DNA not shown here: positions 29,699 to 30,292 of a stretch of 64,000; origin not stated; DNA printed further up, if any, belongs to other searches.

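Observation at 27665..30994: Candidate persulfide/sulfide-responsive module: ArsR-family regulator + rhodanese-YgaP + CoADR-rhodanese, divergent from an FNR-like reductase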

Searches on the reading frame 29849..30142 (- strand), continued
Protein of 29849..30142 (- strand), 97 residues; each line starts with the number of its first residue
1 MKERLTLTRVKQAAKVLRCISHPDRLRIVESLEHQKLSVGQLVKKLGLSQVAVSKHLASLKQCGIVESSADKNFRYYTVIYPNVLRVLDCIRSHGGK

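Call 33: find_encoding_contigs(protein=P0005, flank=5000, max_places=2)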
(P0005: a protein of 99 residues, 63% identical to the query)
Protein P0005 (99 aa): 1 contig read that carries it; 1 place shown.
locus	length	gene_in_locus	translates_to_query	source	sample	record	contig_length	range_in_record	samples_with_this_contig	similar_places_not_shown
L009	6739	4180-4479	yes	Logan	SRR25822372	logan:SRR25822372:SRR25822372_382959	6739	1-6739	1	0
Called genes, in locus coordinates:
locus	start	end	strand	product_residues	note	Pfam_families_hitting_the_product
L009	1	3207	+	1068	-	?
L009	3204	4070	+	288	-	-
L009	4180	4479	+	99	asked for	PF01022:HTH_5, PF12840:HTH_20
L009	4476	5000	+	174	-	PF00581:Rhodanese, PF11127:YgaP-like_TM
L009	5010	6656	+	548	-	PF01266:DAO (faint), PF07992:Pyr_redox_2, PF13450:NAD_binding_8 (faint), PF00070:Pyr_redox, PF02852:Pyr_redox_dim, PF00581:Rhodanese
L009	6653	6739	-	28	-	?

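Call 34: find_encoding_contigs(protein=P0007, flank=3000, max_places=2)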
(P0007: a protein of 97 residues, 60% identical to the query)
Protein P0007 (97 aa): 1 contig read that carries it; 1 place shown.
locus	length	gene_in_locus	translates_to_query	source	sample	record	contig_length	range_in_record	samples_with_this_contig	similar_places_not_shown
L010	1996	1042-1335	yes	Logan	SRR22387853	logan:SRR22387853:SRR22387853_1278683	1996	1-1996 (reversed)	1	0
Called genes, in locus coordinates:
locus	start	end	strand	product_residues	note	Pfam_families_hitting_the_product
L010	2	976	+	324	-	?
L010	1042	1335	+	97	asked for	PF12840:HTH_20, PF01022:HTH_5, PF12802:MarR_2 (weak)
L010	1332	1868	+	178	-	PF00581:Rhodanese, PF11127:YgaP-like_TM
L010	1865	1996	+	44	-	?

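Call 35: find_encoding_contigs(protein=P0009, flank=3000, max_places=2)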
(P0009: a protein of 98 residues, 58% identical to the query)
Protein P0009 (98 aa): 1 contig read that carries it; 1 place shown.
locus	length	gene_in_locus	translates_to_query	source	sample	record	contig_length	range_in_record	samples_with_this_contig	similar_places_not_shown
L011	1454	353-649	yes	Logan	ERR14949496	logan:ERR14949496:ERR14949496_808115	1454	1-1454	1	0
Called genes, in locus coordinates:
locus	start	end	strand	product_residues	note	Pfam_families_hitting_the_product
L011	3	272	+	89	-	?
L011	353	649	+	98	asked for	PF08279:HTH_11 (faint), PF12802:MarR_2 (weak), PF12840:HTH_20, PF01022:HTH_5, PF13412:HTH_24 (faint)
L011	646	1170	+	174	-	PF00581:Rhodanese, PF11127:YgaP-like_TM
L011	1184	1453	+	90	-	?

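Call 36: find_encoding_contigs(protein=P0006, flank=3000, max_places=2)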
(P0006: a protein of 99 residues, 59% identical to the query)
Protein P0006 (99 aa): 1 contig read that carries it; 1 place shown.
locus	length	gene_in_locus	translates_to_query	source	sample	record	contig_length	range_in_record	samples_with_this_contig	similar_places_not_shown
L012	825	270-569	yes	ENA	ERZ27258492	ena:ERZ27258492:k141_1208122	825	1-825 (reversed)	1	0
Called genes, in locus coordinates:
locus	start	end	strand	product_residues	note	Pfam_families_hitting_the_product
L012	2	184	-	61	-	?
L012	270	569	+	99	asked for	PF01022:HTH_5, PF12840:HTH_20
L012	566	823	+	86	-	?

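Call 38: search_protein_representatives(alignment_id=A1)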
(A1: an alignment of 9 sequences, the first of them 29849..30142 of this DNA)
Query: 9 sequences, 98 profile positions. Proteins with E-value up to 0.001 (for the whole library): 23722; up to 1e-10: 931; up to 1e-30: 3. The best 150 are listed.
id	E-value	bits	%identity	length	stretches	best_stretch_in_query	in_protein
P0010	7.8e-39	148.0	-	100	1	2-97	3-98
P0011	4.5e-37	142.3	-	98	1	3-97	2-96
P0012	3.5e-36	139.4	-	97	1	3-96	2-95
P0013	7.6e-30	119.1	-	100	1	2-95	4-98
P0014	3.2e-29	117.1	-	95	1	1-94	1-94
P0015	4.5e-29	116.6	-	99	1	2-95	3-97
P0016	4.1e-28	113.6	-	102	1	2-94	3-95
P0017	5.8e-28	113.1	-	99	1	3-95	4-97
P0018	1.0e-27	112.3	-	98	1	1-96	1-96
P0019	2.2e-26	108.0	-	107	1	3-96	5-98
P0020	1.3e-25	105.6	-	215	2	1-94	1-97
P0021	2.4e-25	104.7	-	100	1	6-94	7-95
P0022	6.6e-25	103.3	-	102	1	6-94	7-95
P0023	2.6e-24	101.4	-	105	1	2-95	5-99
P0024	1.1e-23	99.3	-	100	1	1-97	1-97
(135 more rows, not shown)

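Call 47: find_related_loci(query=A1, collection=genome_contigs, flank=4000)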
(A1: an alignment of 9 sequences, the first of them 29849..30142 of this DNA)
Query A1 (97 aa) in genome_contigs; peptide patterns used: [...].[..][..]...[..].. (x = any residue, [..] = any of these).
108 stretches matched a pattern; 84 encode a relative of the query (tblastn E <= 1e-3); the best 80 are kept; 80 distinct loci.
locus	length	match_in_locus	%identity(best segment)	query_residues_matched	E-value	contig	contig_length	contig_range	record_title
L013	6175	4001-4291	65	1-97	6e-40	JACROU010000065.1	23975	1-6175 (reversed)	MAG: Candidatus Omnitrophota bacterium isolate NC_groundwater_1969_Pr3_S-0.2um_47_3 scaffold_496621, whole genome shotgu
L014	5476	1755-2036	56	3-96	2e-31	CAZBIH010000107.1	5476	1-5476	MAG TPA_asm: uncultured Planctomycetia bacterium isolate ERP125453_co2_192 genome assembly, contig: NODE_9965_length_547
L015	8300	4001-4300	55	3-97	2e-30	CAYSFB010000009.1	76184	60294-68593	MAG TPA_asm: uncultured Planctomycetia bacterium isolate SRP292972_co1_54 genome assembly, contig: NODE_267_length_76184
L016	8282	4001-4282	51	3-96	4e-30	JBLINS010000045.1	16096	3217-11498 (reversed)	MAG: Candidatus Omnitrophota bacterium isolate 3300053785_196 Ga0535658_0009081, whole genome shotgun sequence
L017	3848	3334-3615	54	3-96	5e-29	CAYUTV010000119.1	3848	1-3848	MAG TPA_asm: uncultured Planctomycetia bacterium isolate binchicken_co16_157 genome assembly, contig: NODE_39961_length_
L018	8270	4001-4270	52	10-97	8e-29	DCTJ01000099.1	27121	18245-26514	MAG TPA_asm: Candidatus Omnitrophica bacterium UBA1443 UBA1443_contig_34846, whole genome shotgun sequence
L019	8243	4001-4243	56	12-92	8e-26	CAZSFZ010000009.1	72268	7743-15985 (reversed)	MAG TPA_asm: uncultured bacterium isolate binchicken_co117_453 genome assembly, contig: NODE_663_length_72268_cov_26.520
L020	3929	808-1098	37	1-97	1e-18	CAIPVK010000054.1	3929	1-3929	MAG: uncultured Opitutae bacterium isolate LaPlata_bin-3548 genome assembly, contig: bin-3548:054/301, whole genome shot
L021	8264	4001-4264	44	10-97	2e-18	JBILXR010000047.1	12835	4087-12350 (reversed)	MAG: Opitutales bacterium isolate ME2018-10-31_3300042386_group8_bin99 Rohwer_bin2678_scaffold_2273_c1, whole genome sho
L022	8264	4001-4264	44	10-97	2e-18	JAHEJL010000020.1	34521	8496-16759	MAG: Coraliomargarita sp. isolate Ww55 NODE_1208_length_34521_cov_22.354215, whole genome shotgun sequence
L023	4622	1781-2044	44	10-97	3e-18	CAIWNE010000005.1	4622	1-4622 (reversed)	MAG: uncultured Opitutae bacterium isolate YR_bin-3491 genome assembly, contig: bin-3491:005/148, whole genome shotgun s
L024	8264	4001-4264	43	10-97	3e-18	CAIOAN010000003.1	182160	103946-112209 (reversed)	MAG: uncultured Opitutae bacterium isolate VK4_bin-1524 genome assembly, contig: bin-1524:03/13, whole genome shotgun se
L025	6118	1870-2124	44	10-94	4e-18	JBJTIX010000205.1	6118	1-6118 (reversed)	MAG: Opitutia bacterium isolate samp_4312_concoct_508 samp_4312_1127721, whole genome shotgun sequence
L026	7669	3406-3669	44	10-97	7e-18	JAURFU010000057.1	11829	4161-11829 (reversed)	MAG: Verrucomicrobiota bacterium isolate SFB_3D_50_11 NODE_57_length_11829_cov_4.279357, whole genome shotgun sequence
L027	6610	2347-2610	42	10-97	9e-18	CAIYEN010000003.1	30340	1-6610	MAG: uncultured Opitutae bacterium isolate UppL6_bin-0046 genome assembly, contig: bin-0046:003/282, whole genome shotgu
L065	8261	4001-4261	38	5-91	2e-15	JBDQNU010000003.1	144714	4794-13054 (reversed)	MAG: Poseidonia sp. isolate SFB_27S_18Nov15_50_19 NODE_3_length_144714_cov_12.033864, whole genome shotgun sequence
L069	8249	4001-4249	36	10-92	9e-15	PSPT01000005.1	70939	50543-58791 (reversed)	MAG: Methanobacteriota archaeon isolate Guaymas_26 scaffold_250, whole genome shotgun sequence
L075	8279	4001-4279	35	1-93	3e-14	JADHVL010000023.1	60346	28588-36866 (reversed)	MAG: Candidatus Neomarinimicrobiota bacterium isolate BS150m-G71 BS307-150m-sub-C72, whole genome shotgun sequence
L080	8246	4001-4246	37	10-91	8e-13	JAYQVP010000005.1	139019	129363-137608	MAG: Poseidonia sp. isolate SD9010_S4_metabat_bins_sens.tsv.079 NODE_44_length_139019_cov_11.563290, whole genome shotgu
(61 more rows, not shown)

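Call 62: fold_search(model_id=the predicted structure, library=pdb)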
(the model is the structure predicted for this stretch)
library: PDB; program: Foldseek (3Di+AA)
matches with E <= 10: 1549; with E <= 0.001: 97
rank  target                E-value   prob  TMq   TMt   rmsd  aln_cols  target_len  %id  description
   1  4k2e_A                3.0e-07  1.00  0.79  0.81   2.5        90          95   29  HlyU from Vibrio cholerae N16961 (released 2014-04-30)
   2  4omz_B                3.9e-07  1.00  0.81  0.80   4.2        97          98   31  Crystal Structure of NolR from Sinorhizobium fredii (released 2014-04-16)
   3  4omy_A                4.4e-07  1.00  0.79  0.79   4.2        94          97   31  Crystal Structure of SeMet NolR from Sinorhizobium fredii in complex with oligo AT DNA (released 2014-04-16)
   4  4omz_C                6.9e-07  1.00  0.80  0.77   4.3        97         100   31  Crystal Structure of NolR from Sinorhizobium fredii (released 2014-04-16)
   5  4omz_A                8.4e-07  1.00  0.80  0.79   4.4        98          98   31  Crystal Structure of NolR from Sinorhizobium fredii (released 2014-04-16)
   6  6cdb_B                9.5e-07  1.00  0.83  0.84   2.3        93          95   24  Crystal Structure of V66L CzrA in the Zn(II)bound state (released 2018-07-11)
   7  8qkf_A                9.5e-07  1.00  0.85  0.83   3.0        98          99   26  SmtB protein of Mycobacterium smegmatis (released 2024-09-25)
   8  6jmi_A                9.5e-07  1.00  0.75  0.73   2.1        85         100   30  Crystal structure of M.tuberculosis Rv0081 (released 2019-04-10)
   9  6o8k                  1.0e-06  1.00  0.77  0.80   2.3        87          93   32  Crystal Structure of apo and reduced Sulfide-responsive transcriptional repressor (SqrR) from Rhodobacter capsulatus. (released 2020-04-01)
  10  4ooi_B                1.3e-06  1.00  0.81  0.82   2.1        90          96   29  Reduced HlyU from Vibrio cholerae N16961 (released 2014-12-31)
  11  8qkf_B                1.6e-06  1.00  0.86  0.89   1.9        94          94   28  SmtB protein of Mycobacterium smegmatis (released 2024-09-25)
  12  3jth_A                1.6e-06  1.00  0.78  0.79   2.3        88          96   34  Crystal structure of a transcriptional regulator HlyU from Vibrio vulnificus CMCP6 (released 2010-03-16)
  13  6o8o_A                1.7e-06  1.00  0.80  0.80   1.7        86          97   32  Crystal Structure of C9S disulfide state of Sulfide-responsive transcriptional repressor (SqrR) from Rhodobacter capsu (released 2020-04-01)
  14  4k2e_B                1.9e-06  1.00  0.82  0.86   2.3        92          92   28  HlyU from Vibrio cholerae N16961 (released 2014-04-30)
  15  1r1u_A                1.9e-06  1.00  0.83  0.85   2.1        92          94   24  Crystal structure of the metal-sensing transcriptional repressor CzrA from Staphylococcus aureus in the apo-form (released 2004-05-18)
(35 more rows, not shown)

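Call 65: search_protein_families(library=pfam, proteins=[L016:4831-5607:+, L016:5614-6675:+, L016:2616-3452:+, L016:3476-3817:+, L015:4834-5610:+, L015:5615-6673:+, L015:6680-7024:+, L015:7086-7970:+], max_evalue=0.0001)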
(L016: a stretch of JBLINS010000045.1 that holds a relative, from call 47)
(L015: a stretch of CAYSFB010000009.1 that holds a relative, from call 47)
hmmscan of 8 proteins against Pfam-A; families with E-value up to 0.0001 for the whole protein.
L016:4831-5607:+ (258 aa): 1 family
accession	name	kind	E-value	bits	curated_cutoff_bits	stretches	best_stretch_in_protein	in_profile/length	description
PF01925.25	TauE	-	3.4e-46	158.3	32.6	1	9-247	2-237/237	Sulfite exporter TauE/SafE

L016:5614-6675:+ (353 aa): 2 families
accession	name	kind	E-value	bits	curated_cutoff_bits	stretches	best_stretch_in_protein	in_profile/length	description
PF00753.33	Lactamase_B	-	1.5e-16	61.4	22.7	1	12-174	4-196/196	Metallo-beta-lactamase superfamily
PF00581.25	Rhodanese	-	1.5e-15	57.9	22.2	1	258-346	3-101/102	Rhodanese-like domain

L016:2616-3452:+ (278 aa): 1 family
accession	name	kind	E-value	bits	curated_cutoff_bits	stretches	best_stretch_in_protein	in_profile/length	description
PF13795.12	HupE_UreJ_2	-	1.5e-54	184.4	24.5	1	38-190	1-155/156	HupE / UreJ protein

L016:3476-3817:+ (113 aa): 0 families

L015:4834-5610:+ (258 aa): 1 family
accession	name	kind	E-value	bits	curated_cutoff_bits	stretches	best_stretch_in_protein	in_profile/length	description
PF01925.25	TauE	-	3.5e-48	164.8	32.6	1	9-247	2-237/237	Sulfite exporter TauE/SafE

L015:5615-6673:+ (352 aa): 2 families
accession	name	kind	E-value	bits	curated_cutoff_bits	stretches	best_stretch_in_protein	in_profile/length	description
PF00753.33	Lactamase_B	-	1.4e-16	61.4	22.7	1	13-175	4-196/196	Metallo-beta-lactamase superfamily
PF00581.25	Rhodanese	-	6.8e-09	36.5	22.2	1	265-342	11-96/102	Rhodanese-like domain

L015:6680-7024:+ (114 aa): 1 family
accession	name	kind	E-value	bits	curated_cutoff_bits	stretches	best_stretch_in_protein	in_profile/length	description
PF06262.17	Zincin_1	-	7.3e-26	90.4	22.4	1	26-112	2-96/97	Zincin-like metallopeptidase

L015:7086-7970:+ (294 aa): 1 family
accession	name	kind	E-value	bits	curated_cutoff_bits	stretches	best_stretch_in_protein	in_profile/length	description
PF00487.30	FA_desaturase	-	8.3e-24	85.2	29.7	1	30-263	3-240/253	Fatty acid desaturase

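Call 74: search_protein_families(library=ncbifam, alignment_id=A3, max_evalue=0.00001)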
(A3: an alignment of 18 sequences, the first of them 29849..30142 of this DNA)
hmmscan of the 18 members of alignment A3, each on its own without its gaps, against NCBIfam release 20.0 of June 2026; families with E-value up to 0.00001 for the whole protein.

A. member 1, window:29849-30142:- (97 aa): 8 families
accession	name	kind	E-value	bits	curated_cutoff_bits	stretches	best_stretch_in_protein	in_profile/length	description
NF033788.1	HTH_metalloreg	subfamily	4e-21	74.6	55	1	13-86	1-75/77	metalloregulator ArsR/SmtB family transcription factor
NF045707.1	Dbac_1936_reg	equivalog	1.2e-13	50.9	115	1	10-90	4-84/99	ArsR/SmtB-type metalloregulator TsoR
NF040642.1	sulf_sens_BigR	equivalog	2.5e-12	46.7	155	1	9-79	6-76/95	sulfite-sensing transcriptional repressor BigR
NF033789.1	repress_SdpR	subfamily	5.9e-12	45.3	100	1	17-79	2-64/79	autorepressor SdpR family transcription factor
NF047906.1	CdPbTransRegCmtR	equivalog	9.9e-11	41.5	150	1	8-88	6-86/104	Cd(II)/Pb(II)-sensing metalloregulatory transcriptional regulator CmtR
NF052532.1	TransRegPagRBaca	equivalog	3.6e-09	36.6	170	1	8-88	12-92/99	transcriptional repressor PagR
NF053755.1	MsvR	equivalog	7e-09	35.7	220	1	15-73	5-63/236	transcriptional factor MsvR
NF041413.1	ArsR_Rv2640c_fam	equivalog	8e-07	29.5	155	1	14-78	33-100/118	Rv2640c family ArsR-like transcriptional regulator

B. families by the number of members that match (of 18 scanned): 11 families
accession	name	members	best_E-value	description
NF033788.1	HTH_metalloreg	18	9.5e-26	metalloregulator ArsR/SmtB family transcription factor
NF045707.1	Dbac_1936_reg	18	4e-17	ArsR/SmtB-type metalloregulator TsoR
NF052532.1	TransRegPagRBaca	18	7.3e-16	transcriptional repressor PagR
NF040642.1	sulf_sens_BigR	18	2e-15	sulfite-sensing transcriptional repressor BigR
NF033789.1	repress_SdpR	18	1.6e-14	autorepressor SdpR family transcription factor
NF047906.1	CdPbTransRegCmtR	18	5.1e-13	Cd(II)/Pb(II)-sensing metalloregulatory transcriptional regulator CmtR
NF041413.1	ArsR_Rv2640c_fam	13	1.1e-12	Rv2640c family ArsR-like transcriptional regulator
NF053755.1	MsvR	12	7e-09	transcriptional factor MsvR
NF007528.0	PRK10141.1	9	3.9e-08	metalloregulator ArsR/SmtB family transcription factor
NF053602.1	Phr_regulator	1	5e-08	heat shock transcription regulator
TIGR01884.1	cas_HTH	1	4.9e-06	CRISPR-associated CARF protein Csa3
